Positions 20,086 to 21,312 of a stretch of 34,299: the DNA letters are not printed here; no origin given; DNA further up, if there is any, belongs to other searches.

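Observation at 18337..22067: Self-contained accessory insertion at the jag/mnmE junction, built around a translationally coupled nucleotidyltransferase and AP-superfamily phosphodiesterase pair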

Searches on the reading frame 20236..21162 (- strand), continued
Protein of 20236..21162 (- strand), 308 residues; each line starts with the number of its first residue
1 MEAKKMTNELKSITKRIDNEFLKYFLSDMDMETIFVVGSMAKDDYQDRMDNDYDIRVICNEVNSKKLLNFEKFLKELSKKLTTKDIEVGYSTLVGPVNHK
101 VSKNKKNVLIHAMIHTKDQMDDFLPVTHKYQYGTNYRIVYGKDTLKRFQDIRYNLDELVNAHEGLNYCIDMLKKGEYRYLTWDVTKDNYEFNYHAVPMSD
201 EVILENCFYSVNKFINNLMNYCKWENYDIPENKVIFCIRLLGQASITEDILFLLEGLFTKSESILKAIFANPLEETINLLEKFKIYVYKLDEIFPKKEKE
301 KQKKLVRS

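Call 27: predict_structure(alignment_id=A1)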
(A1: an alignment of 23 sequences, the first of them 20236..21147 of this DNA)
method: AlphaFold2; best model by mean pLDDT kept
length: 303 residues; sequences in the alignment: 23
mean_pLDDT: 92.1   pTM: 0.86
mean pLDDT of the five models: 92.1, 92.1, 91.7, 91.4, 91.4
residues with pLDDT >= 90: 249; 70-90: 44; 50-70: 2; < 50: 8
segments of 3 or more residues with pLDDT < 50: 296-303
pLDDT, mean of each block of 10 residues (from residue 1): 91 98 94 90 93 95 97 97 95 87 96 88 91 95 93 93 97 93 91 91 96 96 96 93 95 93 96 97 94 58 38
secondary structure, 60 per line:
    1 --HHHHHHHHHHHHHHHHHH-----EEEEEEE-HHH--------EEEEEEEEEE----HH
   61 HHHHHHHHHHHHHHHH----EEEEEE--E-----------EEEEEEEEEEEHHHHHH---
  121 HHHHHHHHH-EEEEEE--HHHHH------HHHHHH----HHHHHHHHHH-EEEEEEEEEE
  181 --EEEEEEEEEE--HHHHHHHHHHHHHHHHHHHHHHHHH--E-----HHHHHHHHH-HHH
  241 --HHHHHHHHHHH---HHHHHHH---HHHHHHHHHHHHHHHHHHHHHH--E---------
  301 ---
elements in order: H3-20 E26-32 E45-54 H59-76 E81-86 E101-111 H112-117 H121-129 E131-136 H139-143 H150-155 H160-169 E171-180 E183-192 H195-219 H228-236 H243-253 H257-263 H267-288
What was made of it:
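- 20236..21147 (-): NTase: 303-aa Pol-beta-fold nucleotidyltransferase with an ANT-like two-domain architecture; member of a new, small, unannotated family. AF2 model pLDDT 92 (call 27).
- Closest known: Aminoglycoside and lincosamide O-nucleotidyltransferases: AAD. Different: The model has an extra pair of beta-hairpins at residues 171-192 (call 27).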

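Call 30: fold_search(model_id=the predicted structure, library=pdb)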
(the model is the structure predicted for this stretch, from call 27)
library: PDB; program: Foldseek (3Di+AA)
matches with E <= 10: 542; with E <= 0.001: 12
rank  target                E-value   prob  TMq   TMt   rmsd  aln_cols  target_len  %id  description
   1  6xz0                  7.3e-06  1.00  0.49  0.58   5.7       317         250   13  Crystal structure of spectinomycin adenyltransferase AAD(9) from Enterococcus faecialis with spectinomycin (released 2020-04-15)
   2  6sxj                  1.4e-05  1.00  0.43  0.50   6.7       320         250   12  Crystal structure of spectinomycin adenyltransferase AAD(9) from Enterococcus faecialis (released 2020-04-15)
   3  5g4a_B                1.4e-04  1.00  0.50  0.56   7.4       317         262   11  AadA in complex with ATP and magnesium (released 2017-11-29)
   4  8vxb                  1.7e-04  1.00  0.33  0.35  10.5       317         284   10  Structure of ANT(6)-Ib from Campylobacter fetus subsp fetus complexed with hydrated streptomycin (released 2024-09-18)
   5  5g4a_A                2.2e-04  1.00  0.51  0.57   7.2       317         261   12  AadA in complex with ATP and magnesium (released 2017-11-29)
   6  6xxq_A                3.7e-04  1.00  0.47  0.55   6.0       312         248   12  Crystal structure of spectinomycin adenyltransferase AAD(9) from Enterococcus faecialis with ATP and spectinomycin (released 2020-04-15)
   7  6fzb_B                4.2e-04  1.00  0.50  0.56   5.8       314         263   10  AadA in complex with ATP, magnesium and streptomycin (released 2018-06-13)
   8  5lpa_A                4.2e-04  1.00  0.48  0.54   6.7       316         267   11  AadA E87Q in complex with ATP, calcium and dihydrostreptomycin (released 2018-01-17)
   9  6fzb_A                4.7e-04  1.00  0.54  0.60   5.2       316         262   10  AadA in complex with ATP, magnesium and streptomycin (released 2018-06-13)
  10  5luh_A                5.3e-04  1.00  0.51  0.58   5.6       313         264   10  AadA E87Q in complex with ATP, calcium and streptomycin (released 2018-01-17)
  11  5luh_B                5.9e-04  1.00  0.53  0.59   5.3       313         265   11  AadA E87Q in complex with ATP, calcium and streptomycin (released 2018-01-17)
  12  6un8_A                8.8e-04  0.98  0.31  0.36  12.0       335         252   12  Wild type ANT bound to neomycin (released 2020-05-06)
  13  7uy4_B                1.2e-03  1.00  0.46  0.52   9.0       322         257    8  Aminoglycoside-modifying enzyme ANT-3,9 in complex with spectinomycin and AMP-PNP (released 2023-05-10)
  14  4cs6                  1.4e-03  1.00  0.47  0.53   8.0       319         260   12  Crystal structure of AadA - an aminoglycoside adenyltransferase (released 2015-03-25)
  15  7ae9_G                1.6e-03  1.00  0.26  0.45   6.5       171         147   13  Crystal structure of mono-AMPylated HEPN(R46E) toxin in complex with MNT antitoxin (released 2020-12-30)
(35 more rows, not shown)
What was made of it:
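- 20236..21147 (-): Foldseek top hits are AAD(9), AadA, ANT(6), KNTase and LinB (call 30).
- On Aminoglycoside/lincosamide nucleotidyltransferases (ANT): Best Foldseek hits are AAD(9), AadA, ANT(6) and KNTase (call 30).
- Closest known: Aminoglycoside and lincosamide O-nucleotidyltransferases: AAD. Same: These are the best Foldseek matches (E 7e-6 to 1e-3, TM 0.49-0.60 normalised to the target) (call 30).
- Closest known: CBASS CD-NTases and other signal-making NTases. Different: Fold matches are weak: rank 21 (prob 0.72, TM 0.27), rank 43 (prob 0.28), and HalB at rank 42 (call 30).
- Closest known: Adjacent writer/eraser pairs for nucleotidyl-type modifications. Same: MNT antitoxins appear among the fold hits for the N-terminal domain (call 30).
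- Tam41 appears among the fold hits (call 30, rank 28). HalB and CD-NTases appear far down the fold list (call 30). CD-NTase fold matches are weak (TM about 0.25) (call 30).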

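Call 39: fold_search(model_id=the predicted structure, library=viral)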
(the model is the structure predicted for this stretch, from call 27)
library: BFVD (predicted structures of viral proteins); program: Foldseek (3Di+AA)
matches with E <= 10: 623; with E <= 0.001: 0
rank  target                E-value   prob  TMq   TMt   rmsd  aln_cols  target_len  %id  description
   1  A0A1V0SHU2            2.4e-03  0.99  0.38  0.48   9.8       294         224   11  Putative nucleotidyltransferase [Klosneuvirus KNV1]
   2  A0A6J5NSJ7            2.4e-03  0.80  0.21  0.19  13.2       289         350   13  Uncharacterized protein [uncultured Caudovirales phage]
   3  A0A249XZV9            2.7e-03  0.96  0.33  0.39  14.1       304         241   14  (no name in the UniProt tables at hand)
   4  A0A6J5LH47            3.4e-03  0.63  0.20  0.18  12.8       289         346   12  Polymerase, nucleotidyl transferase domain containing protein [uncultured Caudovirales phage]
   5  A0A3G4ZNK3            4.3e-03  0.98  0.35  0.43   9.5       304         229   13  Polymerase nucleotidyl transferase domain-containing protein [Terrestrivirus sp.]
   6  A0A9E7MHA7            5.7e-03  0.60  0.26  0.28  11.7       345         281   10  Uncharacterized protein [Enterococcus phage Sw5]
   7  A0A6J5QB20            6.1e-03  0.75  0.22  0.18  16.4       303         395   12  Uncharacterized protein [uncultured Caudovirales phage]
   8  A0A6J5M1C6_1          6.4e-03  0.63  0.21  0.11  19.6       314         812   11  Amidoligase enzyme [uncultured Caudovirales phage]
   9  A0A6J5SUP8            7.2e-03  0.60  0.21  0.18  15.7       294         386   12  Uncharacterized protein [uncultured Caudovirales phage]
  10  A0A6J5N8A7            8.1e-03  0.47  0.23  0.18  18.7       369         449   12  LETM1-like [uncultured Caudovirales phage]
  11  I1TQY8                8.5e-03  0.63  0.29  0.29  19.8       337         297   13  (no name in the UniProt tables at hand)
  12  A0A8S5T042            8.5e-03  0.57  0.21  0.15  13.9       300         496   12  Uncharacterized protein [Myoviridae sp. ctWb16]
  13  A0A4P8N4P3            1.3e-02  0.51  0.27  0.26  18.4       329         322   10  Nucleotidyltransferase [Rheinheimera phage vB_RspM_Barba19A]
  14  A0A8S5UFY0            1.4e-02  0.91  0.36  0.40  11.7       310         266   12  Putative nucleotidyltransferase [Myoviridae sp. ctshb19]
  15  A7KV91                2.4e-02  0.51  0.26  0.29  14.7       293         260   10  (no name in the UniProt tables at hand)
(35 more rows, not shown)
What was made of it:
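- Tried and rejected: Foldseek of the NTase model against viral structures gave nothing below E 1e-3 (call 39).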

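Call 43: search_protein_families(library=pfam, proteins=[L034:1114-2910:+, L034:3000-6890:+, L034:6986-7861:+, L034:7866-9089:+, L034:9131-9946:+, L034:9939-10829:+, L034:10854-11876:+, L034:11837-12487:+, L034:12533-14170:+], max_evalue=0.001)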
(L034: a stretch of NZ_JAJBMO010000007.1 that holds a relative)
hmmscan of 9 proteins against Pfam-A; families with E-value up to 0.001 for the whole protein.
L034:1114-2910:+ (598 aa): 0 families

L034:3000-6890:+ (1296 aa): 2 families
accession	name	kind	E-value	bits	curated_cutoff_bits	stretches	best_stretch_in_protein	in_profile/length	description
PF00069.31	Pkinase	-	3.6e-17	63.1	31.7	1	135-340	67-258/263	Protein kinase domain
PF07714.23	PK_Tyr_Ser-Thr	-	6.5e-05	22.8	23.1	1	161-334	95-249/258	Protein tyrosine and serine/threonine kinase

L034:6986-7861:+ (291 aa): 0 families

L034:7866-9089:+ (407 aa): 1 family
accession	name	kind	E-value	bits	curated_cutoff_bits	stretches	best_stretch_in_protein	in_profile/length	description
PF00148.24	Oxidored_nitro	-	7.4e-69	233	28.6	1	10-371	1-359/399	Nitrogenase component 1 type Oxidoreductase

L034:9131-9946:+ (271 aa): 5 families
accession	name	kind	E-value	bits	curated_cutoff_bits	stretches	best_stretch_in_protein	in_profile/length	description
PF00142.24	Fer4_NifH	-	3.2e-80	270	25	1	1-267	1-268/271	4Fe-4S iron sulfur cluster binding proteins, NifH/frxC family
PF01656.29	CbiA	-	1.7e-12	47.8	25.4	1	4-223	3-125/125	CobQ/CobB/MinD/ParA nucleotide binding domain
PF13614.12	AAA_31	-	5.3e-10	39.9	27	1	7-71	9-74/177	AAA domain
PF02374.21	ArsA_ATPase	-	8.9e-09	35.4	24.3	1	3-55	4-57/305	Anion-transporting ATPase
PF10609.15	ParA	-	1.2e-08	35.1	27.1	1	6-31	10-35/246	NUBPL iron-transfer P-loop NTPase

L034:9939-10829:+ (296 aa): 1 family
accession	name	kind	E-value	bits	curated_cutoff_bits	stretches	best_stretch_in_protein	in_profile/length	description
PF00591.27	Glycos_transf_3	-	5.6e-05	23.3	27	0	55-119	4-70/253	Glycosyl transferase family, a/b domain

L034:10854-11876:+ (340 aa): 1 family
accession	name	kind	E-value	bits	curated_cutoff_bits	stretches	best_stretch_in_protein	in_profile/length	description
PF01136.24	Peptidase_U32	-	2.2e-08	34.1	22.4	1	95-186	2-91/233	Peptidase family U32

L034:11837-12487:+ (216 aa): 2 families
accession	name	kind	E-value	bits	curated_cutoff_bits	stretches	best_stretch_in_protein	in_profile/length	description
PF00117.34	GATase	-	2e-45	155.2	22.8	1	22-207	1-189/190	Glutamine amidotransferase class-I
PF07722.19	Peptidase_C26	-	8.4e-09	35.9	20.5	1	89-190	103-219/219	Peptidase C26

L034:12533-14170:+ (545 aa): 3 families
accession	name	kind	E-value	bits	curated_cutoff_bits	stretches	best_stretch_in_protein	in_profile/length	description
PF00425.24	Chorismate_bind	-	1.5e-74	251.2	27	1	193-442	2-257/257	chorismate binding enzyme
PF01817.26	CM_2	-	7.2e-18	65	27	1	459-540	1-80/80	Chorismate mutase type II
PF04715.19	Anth_synt_I_N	-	2e-14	54.4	23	1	20-147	9-137/140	Anthranilate synthase component I, N terminal region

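Call 55: search_protein_families(library=pfam, proteins=[L023:640-2166:+, L023:5028-5930:+, L023:6046-7119:+, L023:7143-9017:+, L023:8951-10135:+, L024:8083-9261:+, L030:8206-9486:+, L033:8204-9361:+, L027:7923-8369:+, L029:7940-8722:+], max_evalue=0.001)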
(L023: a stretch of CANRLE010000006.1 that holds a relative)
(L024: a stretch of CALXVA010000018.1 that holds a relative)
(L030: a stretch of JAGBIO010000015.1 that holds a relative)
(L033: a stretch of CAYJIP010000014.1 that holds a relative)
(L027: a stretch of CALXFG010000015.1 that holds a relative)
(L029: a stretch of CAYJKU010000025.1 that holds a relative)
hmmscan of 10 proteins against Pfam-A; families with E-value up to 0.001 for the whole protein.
L023:640-2166:+ (508 aa): 3 families
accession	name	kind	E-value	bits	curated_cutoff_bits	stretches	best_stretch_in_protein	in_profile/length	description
PF02534.20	T4SS-DNA_transf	-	3.8e-80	270.5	20.1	1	3-399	52-453/468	Type IV secretory system Conjugative DNA transfer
PF12696.13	TraG-D_C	-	1.8e-38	131.8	22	1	251-370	3-125/126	TraM recognition site of TraD and TraG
PF10412.15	TrwB_AAD_bind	-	1.9e-25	90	20.5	1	60-376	76-373/387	Type IV secretion-system coupling protein DNA-binding domain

L023:5028-5930:+ (300 aa): 4 families
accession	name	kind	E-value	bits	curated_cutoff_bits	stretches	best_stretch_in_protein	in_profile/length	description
PF06414.18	Zeta_toxin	-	1.2e-31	110.2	22.3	1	31-216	8-187/199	Zeta toxin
PF13671.12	AAA_33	-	5.1e-12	46.7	27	1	40-174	2-128/143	AAA domain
PF13238.12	AAA_18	-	4.8e-06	27.5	29.4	1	40-164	1-111/128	AAA domain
PF20720.3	nSTAND3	-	0.00057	20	27.2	1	38-84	18-64/155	Novel STAND NTPase 3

L023:6046-7119:+ (357 aa): 2 families
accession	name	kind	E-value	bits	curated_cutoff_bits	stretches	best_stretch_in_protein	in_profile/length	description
PF00149.33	Metallophos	-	1.6e-16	61.7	21.5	1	1-194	1-191/191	Calcineurin-like phosphoesterase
PF12850.12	Metallophos_2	-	1.8e-09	38.3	27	1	1-209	1-138/154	Calcineurin-like phosphoesterase superfamily domain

L023:7143-9017:+ (624 aa): 3 families
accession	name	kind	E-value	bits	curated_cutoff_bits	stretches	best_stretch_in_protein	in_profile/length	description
PF13514.12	AAA_27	-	2e-14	54.1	22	1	1-57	1-60/206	AAA domain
PF13476.12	AAA_23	-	2.8e-10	41.6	27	1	5-241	1-199/201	AAA domain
PF13166.12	AAA_13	-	0.00018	20.8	36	1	23-99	16-76/713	AAA domain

L023:8951-10135:+ (394 aa): 2 families
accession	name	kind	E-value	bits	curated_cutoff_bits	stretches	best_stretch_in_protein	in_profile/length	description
PF03462.23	PCRF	-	3.9e-77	258.9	24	1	52-242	2-194/194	PCRF domain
PF00472.26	RF-1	-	1.1e-44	151.5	35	1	250-359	2-116/116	RF-1 domain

L024:8083-9261:+ (392 aa): 6 families
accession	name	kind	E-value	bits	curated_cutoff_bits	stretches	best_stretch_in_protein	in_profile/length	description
PF01053.26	Cys_Met_Meta_PP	-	4e-151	503.3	27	1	21-392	3-381/381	Cys/Met metabolism PLP-dependent enzyme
PF00266.25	Aminotran_5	-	7.2e-08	32.2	21.5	1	84-213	66-204/371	Aminotransferase class-V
PF00155.27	Aminotran_1_2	-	6.3e-07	29.3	19.7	1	89-190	74-190/361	Aminotransferase class I and II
PF06838.17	Met_gamma_lyase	-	8.7e-07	28.3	24.2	1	82-245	76-257/405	Methionine gamma-lyase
PF01041.23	DegT_DnrJ_EryC1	-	0.00018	21.3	19.8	1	65-235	24-196/360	DegT/DnrJ/EryC1/StrS aminotransferase family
PF01212.27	Beta_elim_lyase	-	0.00064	19.6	27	0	65-246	32-231/288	Beta-eliminating lyase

L030:8206-9486:+ (426 aa): 0 families

L033:8204-9361:+ (385 aa): 0 families

L027:7923-8369:+ (148 aa): 2 families
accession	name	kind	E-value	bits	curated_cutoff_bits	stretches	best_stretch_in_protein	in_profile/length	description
PF03948.19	Ribosomal_L9_C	-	3.2e-26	92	23.2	1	63-146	1-85/86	Ribosomal protein L9, C-terminal domain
PF01281.25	Ribosomal_L9_N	-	2.9e-22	78.4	20.7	1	1-47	1-47/47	Ribosomal protein L9, N-terminal domain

L029:7940-8722:+ (260 aa): 3 families
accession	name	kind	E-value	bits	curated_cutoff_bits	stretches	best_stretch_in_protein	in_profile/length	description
PF01643.23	Acyl-ACP_TE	-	2.4e-26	92.4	23.7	1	27-146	3-124/131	Acyl-ACP thioesterase N-terminal domain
PF20791.3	Acyl-ACP_TE_C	-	1.8e-13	50.9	21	1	181-235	14-68/101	Acyl-ACP thioesterase C-terminal domain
PF13279.12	4HBT_2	-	1.4e-06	29.2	25.5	0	184-203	4-23/122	Thioesterase-like superfamily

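Call 56: search_protein_families(library=pfam, alignment_id=A1, max_evalue=0.01)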
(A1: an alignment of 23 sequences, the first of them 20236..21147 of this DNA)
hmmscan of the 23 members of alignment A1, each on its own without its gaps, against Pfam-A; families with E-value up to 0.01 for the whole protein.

A. member 1, window:20236-21147:- (303 aa): 3 families
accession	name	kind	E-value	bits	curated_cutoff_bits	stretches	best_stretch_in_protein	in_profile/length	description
PF18765.7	Polbeta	-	7.8e-05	23.2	26.9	1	18-82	5-67/93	Polymerase beta, Nucleotidyltransferase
PF14891.12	Peptidase_M91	-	0.0039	18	25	1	10-119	7-111/176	Effector protein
PF01909.29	NTP_transf_2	-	0.0043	17.8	21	0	20-79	8-68/93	Nucleotidyltransferase domain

B. families by the number of members that match (of 23 scanned): 4 families
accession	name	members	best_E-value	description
PF18765.7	Polbeta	15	2.4e-05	Polymerase beta, Nucleotidyltransferase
PF04439.18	Adenyl_transf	4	0.00015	Streptomycin adenylyltransferase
PF14891.12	Peptidase_M91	1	0.0039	Effector protein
PF01909.29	NTP_transf_2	1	0.0043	Nucleotidyltransferase domain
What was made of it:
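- Closest known: Aminoglycoside and lincosamide O-nucleotidyltransferases: AAD. Same: A few family members touch Pfam PF04439 (call 56).
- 4 of 23 NTase family members touch Pfam Adenyl_transf (ANT(6)) at up to 1.5e-4 (call 56). The fold is ANT-like, and some family members make weak ANT(6) Pfam hits (calls 30, 56).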

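Call 60: search_protein_families(library=phrogs, proteins=[window:20236-21147:-], max_evalue=0.01)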
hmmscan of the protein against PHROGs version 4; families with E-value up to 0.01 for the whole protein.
window:20236-21147:- (303 aa): 1 family
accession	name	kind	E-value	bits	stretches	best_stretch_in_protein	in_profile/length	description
phrog_31280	-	unknown function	0.006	17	0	47-110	35-94/153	-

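Call 61: search_dna_similar(query=window:20236-21147:-, collection=plasmids, mode=protein, max_evalue=0.001, max_rows=15)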
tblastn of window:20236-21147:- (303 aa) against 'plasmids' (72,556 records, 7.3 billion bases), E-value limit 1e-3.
No match.

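Call 63: search_dna_similar(query=window:20236-21147:-, collection=phages, mode=protein, max_evalue=0.001, max_rows=10)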
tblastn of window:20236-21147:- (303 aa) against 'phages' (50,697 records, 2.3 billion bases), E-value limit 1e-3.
No match.

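Call 65: find_homologous_proteins(query=A1, max_evalue=0.001)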
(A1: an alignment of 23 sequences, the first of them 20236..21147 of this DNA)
Query A1 (23 sequences) (303 aa, profile of the alignment): 138 proteins with E <= 0.001 among 5192 candidates; the best 120 are listed.
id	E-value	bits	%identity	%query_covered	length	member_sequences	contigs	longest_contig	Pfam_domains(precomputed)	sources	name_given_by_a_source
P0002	1.0e-142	493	83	100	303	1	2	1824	-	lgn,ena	-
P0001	8.6e-141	486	100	100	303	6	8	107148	-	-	-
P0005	2.2e-139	482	74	100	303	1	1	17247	-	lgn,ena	-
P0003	8.0e-139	480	80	100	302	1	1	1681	-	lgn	-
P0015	5.5e-138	477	72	100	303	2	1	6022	-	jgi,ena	-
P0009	5.7e-138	477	76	100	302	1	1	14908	-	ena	-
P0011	1.3e-137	476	74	100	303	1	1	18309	-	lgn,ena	-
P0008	2.0e-137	475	74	100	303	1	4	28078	-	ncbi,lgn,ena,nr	ncbi:MAG: hypothetical protein IJ068_05800 [Bacilli bacterium]|nr:hypothetical protein [Bacilli bact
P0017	2.4e-137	475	71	100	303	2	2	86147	-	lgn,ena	-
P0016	2.7e-137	475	72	100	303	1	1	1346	-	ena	-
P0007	4.5e-137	474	75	100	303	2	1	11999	PF18765.8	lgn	-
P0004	6.0e-137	474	76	100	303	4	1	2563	-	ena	-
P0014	1.2e-136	473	73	96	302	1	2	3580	-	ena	-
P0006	1.6e-136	472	76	100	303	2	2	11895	-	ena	-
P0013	2.5e-136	472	74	100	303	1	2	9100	PF18765.8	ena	-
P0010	1.3e-135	469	74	100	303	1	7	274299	-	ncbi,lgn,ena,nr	ncbi:MAG: hypothetical protein IKN63_00675 [Bacilli bacterium]|nr:hypothetical protein [Bacilli bact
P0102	2.8e-118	413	44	94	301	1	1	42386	-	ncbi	-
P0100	2.6e-114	399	46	95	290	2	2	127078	-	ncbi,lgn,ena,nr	ncbi:MAG: hypothetical protein J6M02_03925 [Clostridia bacterium]|nr:hypothetical protein [Clostridi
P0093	1.6e-109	384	51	100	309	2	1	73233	-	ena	-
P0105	3.2e-107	376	34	95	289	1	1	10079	-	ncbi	-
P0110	2.4e-74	268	30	63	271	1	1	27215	-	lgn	-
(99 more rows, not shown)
